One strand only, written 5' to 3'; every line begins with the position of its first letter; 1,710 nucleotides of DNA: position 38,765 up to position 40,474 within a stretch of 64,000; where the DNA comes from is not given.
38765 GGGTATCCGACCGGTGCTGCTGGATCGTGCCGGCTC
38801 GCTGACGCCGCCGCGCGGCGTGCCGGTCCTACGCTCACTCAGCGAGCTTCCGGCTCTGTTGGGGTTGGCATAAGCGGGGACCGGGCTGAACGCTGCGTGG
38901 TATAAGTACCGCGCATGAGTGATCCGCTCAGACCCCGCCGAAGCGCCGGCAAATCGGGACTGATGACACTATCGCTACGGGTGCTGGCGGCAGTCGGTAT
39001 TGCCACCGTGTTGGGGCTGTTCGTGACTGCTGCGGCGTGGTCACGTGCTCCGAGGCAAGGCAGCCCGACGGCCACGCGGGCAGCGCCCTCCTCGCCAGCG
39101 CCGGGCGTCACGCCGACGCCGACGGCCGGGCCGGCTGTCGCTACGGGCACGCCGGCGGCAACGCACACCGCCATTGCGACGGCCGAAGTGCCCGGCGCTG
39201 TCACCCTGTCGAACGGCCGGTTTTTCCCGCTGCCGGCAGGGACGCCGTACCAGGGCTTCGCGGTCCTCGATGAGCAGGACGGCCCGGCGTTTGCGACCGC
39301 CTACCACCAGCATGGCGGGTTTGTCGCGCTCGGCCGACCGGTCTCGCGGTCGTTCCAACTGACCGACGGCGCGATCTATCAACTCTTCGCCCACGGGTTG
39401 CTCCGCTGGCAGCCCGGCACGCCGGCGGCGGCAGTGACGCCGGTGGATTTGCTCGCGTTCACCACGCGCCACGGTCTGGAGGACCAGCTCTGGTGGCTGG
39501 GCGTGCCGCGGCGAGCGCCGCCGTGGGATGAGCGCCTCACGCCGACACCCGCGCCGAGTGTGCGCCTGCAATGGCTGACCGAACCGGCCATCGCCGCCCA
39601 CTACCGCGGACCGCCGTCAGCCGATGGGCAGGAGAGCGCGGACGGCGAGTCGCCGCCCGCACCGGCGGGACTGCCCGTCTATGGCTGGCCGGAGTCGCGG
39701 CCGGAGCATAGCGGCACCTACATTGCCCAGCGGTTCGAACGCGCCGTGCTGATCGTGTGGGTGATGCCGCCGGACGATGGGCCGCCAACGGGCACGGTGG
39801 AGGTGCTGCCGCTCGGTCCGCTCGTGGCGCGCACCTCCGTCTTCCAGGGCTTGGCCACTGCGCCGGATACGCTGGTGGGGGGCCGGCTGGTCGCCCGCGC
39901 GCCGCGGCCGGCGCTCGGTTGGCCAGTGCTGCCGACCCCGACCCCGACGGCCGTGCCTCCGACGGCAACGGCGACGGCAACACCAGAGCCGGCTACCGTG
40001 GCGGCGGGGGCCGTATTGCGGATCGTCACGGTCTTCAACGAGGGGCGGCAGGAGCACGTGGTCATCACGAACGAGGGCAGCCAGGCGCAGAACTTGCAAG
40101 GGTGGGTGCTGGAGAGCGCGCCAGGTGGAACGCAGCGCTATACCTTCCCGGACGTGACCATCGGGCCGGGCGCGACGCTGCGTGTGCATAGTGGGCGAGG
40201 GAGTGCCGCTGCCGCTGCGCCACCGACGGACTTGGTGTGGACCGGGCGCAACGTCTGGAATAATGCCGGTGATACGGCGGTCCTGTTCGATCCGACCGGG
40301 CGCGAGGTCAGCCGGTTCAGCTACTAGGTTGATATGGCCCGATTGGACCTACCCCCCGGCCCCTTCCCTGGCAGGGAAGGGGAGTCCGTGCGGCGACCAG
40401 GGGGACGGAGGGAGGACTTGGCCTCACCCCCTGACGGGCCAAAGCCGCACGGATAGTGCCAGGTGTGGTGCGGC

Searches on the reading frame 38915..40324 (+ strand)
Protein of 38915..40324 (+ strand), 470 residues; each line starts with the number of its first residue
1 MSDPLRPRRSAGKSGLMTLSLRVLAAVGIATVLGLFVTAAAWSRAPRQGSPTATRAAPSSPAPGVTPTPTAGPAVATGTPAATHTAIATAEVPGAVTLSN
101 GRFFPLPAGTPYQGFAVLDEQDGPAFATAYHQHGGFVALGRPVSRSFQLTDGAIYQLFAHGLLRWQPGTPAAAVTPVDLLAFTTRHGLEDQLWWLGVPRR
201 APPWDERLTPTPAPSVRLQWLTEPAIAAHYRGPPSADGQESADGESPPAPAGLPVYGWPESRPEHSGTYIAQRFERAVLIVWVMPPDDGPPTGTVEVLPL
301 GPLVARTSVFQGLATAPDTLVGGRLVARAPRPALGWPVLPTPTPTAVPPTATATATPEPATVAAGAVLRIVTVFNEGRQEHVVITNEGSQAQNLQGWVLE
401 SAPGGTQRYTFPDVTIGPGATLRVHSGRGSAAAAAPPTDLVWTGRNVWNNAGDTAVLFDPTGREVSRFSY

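Call 54: search_protein_families(library=pfam, proteins=[window:38915-40324:+], max_evalue=0.001)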
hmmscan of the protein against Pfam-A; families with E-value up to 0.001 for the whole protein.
window:38915-40324:+ (470 aa): 1 family
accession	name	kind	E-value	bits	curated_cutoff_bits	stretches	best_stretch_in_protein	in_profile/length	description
PF00932.25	LTD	-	5.1e-17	62.6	34.3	1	363-470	3-107/109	Lamin Tail Domain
